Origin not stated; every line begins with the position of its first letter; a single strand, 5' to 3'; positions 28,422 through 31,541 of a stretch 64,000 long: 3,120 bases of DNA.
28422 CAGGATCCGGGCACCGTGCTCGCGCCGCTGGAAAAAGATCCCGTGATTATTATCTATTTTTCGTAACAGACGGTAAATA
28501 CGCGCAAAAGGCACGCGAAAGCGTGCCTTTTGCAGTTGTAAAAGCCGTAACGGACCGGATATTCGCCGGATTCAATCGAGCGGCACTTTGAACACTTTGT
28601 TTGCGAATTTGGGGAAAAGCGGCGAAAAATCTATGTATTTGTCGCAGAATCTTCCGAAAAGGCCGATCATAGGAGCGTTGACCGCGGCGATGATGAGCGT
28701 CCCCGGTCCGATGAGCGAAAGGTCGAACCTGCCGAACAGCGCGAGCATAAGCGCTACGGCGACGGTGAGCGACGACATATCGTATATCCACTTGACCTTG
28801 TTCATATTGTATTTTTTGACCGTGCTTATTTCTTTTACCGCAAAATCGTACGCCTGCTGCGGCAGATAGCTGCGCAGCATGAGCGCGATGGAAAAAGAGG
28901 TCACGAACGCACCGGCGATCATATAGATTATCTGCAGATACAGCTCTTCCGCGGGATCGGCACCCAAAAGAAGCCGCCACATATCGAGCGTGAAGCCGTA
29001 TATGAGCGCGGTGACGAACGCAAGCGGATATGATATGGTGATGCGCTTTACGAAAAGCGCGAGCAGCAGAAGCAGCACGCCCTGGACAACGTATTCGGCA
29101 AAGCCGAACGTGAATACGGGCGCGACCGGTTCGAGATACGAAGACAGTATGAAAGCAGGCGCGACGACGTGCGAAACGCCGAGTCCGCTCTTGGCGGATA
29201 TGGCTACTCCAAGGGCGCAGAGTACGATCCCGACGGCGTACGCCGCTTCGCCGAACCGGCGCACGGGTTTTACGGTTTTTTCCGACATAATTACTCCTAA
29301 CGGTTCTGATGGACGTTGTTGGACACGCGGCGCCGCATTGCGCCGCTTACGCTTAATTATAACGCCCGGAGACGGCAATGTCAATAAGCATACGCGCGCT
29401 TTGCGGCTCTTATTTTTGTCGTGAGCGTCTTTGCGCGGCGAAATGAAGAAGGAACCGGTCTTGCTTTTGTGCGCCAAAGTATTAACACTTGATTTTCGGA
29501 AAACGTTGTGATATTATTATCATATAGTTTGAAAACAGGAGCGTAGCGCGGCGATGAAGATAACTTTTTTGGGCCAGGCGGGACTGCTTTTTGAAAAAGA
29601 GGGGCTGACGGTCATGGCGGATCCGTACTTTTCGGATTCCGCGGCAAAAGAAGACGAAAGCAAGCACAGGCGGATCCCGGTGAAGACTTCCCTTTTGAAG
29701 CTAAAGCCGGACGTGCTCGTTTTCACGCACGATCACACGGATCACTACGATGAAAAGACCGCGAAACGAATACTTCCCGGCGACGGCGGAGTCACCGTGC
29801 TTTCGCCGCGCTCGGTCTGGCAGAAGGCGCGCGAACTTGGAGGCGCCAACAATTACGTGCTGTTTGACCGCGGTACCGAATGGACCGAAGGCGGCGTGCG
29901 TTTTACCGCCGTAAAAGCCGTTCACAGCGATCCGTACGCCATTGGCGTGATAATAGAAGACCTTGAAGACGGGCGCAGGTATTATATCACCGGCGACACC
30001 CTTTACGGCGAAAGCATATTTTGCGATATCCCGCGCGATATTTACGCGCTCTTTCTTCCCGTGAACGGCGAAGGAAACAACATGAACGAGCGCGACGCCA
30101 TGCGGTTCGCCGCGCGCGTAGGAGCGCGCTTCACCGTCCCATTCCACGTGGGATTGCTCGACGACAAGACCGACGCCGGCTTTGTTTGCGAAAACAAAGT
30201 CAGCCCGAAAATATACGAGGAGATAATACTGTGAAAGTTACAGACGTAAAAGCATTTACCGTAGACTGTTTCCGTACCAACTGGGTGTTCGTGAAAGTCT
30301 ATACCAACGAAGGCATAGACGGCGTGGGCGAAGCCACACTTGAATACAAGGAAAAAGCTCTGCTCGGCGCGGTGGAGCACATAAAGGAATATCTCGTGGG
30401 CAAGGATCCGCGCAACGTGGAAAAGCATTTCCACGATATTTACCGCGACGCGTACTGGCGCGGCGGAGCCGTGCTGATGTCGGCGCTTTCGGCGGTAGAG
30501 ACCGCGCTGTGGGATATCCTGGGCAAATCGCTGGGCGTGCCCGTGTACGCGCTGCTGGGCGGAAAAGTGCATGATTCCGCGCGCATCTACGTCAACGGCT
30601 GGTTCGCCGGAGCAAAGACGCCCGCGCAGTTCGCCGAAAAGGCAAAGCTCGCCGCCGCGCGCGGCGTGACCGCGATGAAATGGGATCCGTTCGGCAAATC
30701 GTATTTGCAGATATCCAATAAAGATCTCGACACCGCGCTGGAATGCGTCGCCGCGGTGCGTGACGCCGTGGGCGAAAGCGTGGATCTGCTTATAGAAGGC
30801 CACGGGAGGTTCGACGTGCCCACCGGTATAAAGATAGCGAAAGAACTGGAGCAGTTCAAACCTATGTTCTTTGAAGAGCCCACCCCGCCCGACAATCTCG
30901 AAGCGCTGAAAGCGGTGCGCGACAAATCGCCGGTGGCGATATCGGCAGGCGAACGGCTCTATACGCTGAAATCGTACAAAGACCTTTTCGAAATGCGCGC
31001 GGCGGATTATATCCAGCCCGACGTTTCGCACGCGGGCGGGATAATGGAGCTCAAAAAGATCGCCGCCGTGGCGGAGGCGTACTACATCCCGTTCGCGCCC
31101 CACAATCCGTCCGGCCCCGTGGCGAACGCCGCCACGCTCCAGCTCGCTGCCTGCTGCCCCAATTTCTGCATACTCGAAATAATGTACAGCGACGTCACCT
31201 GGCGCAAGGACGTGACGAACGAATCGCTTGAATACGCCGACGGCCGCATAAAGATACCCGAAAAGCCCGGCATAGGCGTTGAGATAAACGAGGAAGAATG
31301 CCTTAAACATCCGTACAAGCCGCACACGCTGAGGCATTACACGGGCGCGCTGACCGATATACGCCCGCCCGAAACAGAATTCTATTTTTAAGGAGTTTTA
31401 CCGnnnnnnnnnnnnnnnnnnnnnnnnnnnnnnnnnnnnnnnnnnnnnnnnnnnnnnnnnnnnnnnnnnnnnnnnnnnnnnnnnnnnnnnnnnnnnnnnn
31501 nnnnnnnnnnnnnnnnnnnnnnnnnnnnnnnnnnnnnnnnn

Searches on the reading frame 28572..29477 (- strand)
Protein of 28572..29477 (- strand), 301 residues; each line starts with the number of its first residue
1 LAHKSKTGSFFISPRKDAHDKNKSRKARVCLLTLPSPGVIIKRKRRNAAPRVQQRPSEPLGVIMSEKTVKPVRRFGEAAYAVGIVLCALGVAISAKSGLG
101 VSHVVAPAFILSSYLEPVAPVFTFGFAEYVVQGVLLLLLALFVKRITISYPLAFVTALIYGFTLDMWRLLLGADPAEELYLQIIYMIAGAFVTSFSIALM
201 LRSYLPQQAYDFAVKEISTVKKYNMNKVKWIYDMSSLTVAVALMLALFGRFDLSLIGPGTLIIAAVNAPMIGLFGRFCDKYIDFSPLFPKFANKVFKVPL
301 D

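Call 68: search_protein_families(library=pfam, proteins=[window:28572-29477:-], max_evalue=0.00001)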
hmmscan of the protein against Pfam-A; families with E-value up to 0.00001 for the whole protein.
window:28572-29477:- (301 aa): 1 family
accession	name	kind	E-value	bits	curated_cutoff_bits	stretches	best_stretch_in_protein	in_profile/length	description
PF19700.5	DUF6198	-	2.8e-15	57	27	1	76-285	10-212/217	Family of unknown function (DUF6198)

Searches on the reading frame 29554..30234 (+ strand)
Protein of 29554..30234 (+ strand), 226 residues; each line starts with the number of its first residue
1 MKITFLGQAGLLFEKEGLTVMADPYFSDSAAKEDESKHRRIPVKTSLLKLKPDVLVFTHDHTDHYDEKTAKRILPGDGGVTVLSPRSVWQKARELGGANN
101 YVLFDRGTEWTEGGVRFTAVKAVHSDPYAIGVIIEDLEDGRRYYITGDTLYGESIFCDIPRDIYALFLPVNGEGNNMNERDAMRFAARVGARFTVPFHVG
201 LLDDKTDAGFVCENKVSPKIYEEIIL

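Call 68: search_protein_families(library=pfam, proteins=[window:29554-30234:+], max_evalue=0.00001)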
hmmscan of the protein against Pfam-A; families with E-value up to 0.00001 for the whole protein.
window:29554-30234:+ (226 aa): 2 families
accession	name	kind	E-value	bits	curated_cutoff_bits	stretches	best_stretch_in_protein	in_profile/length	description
PF12706.13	Lactamase_B_2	-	2.2e-13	50.7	27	1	22-198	5-199/200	Beta-lactamase superfamily domain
PF13483.12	Lactamase_B_3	-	2.7e-12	47.4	24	1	2-198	1-160/160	Beta-lactamase superfamily domain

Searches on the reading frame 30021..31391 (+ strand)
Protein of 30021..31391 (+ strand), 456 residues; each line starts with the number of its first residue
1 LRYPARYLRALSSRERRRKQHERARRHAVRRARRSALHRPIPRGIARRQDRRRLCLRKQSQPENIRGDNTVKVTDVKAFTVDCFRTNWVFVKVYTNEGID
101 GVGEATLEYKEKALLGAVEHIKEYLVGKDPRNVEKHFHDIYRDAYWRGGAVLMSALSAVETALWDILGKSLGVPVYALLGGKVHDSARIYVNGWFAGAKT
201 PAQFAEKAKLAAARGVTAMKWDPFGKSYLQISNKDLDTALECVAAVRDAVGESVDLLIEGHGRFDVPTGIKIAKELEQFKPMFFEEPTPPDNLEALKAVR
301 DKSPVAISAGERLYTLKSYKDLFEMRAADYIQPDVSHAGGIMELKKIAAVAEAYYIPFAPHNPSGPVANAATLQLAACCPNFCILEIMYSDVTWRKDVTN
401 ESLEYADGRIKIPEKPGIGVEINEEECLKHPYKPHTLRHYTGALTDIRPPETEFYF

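Call 68: search_protein_families(library=pfam, proteins=[window:30021-31391:+], max_evalue=0.00001)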
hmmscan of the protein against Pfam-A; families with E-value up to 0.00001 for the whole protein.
window:30021-31391:+ (456 aa): 2 families
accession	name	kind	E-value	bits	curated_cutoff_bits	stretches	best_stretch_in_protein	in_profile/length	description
PF13378.12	MR_MLE_C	-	1.8e-69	234.3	29.4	1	204-425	2-218/219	Enolase C-terminal domain-like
PF02746.21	MR_MLE_N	-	3.9e-21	75.9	22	1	86-180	26-117/117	Mandelate racemase / muconate lactonizing enzyme, N-terminal domain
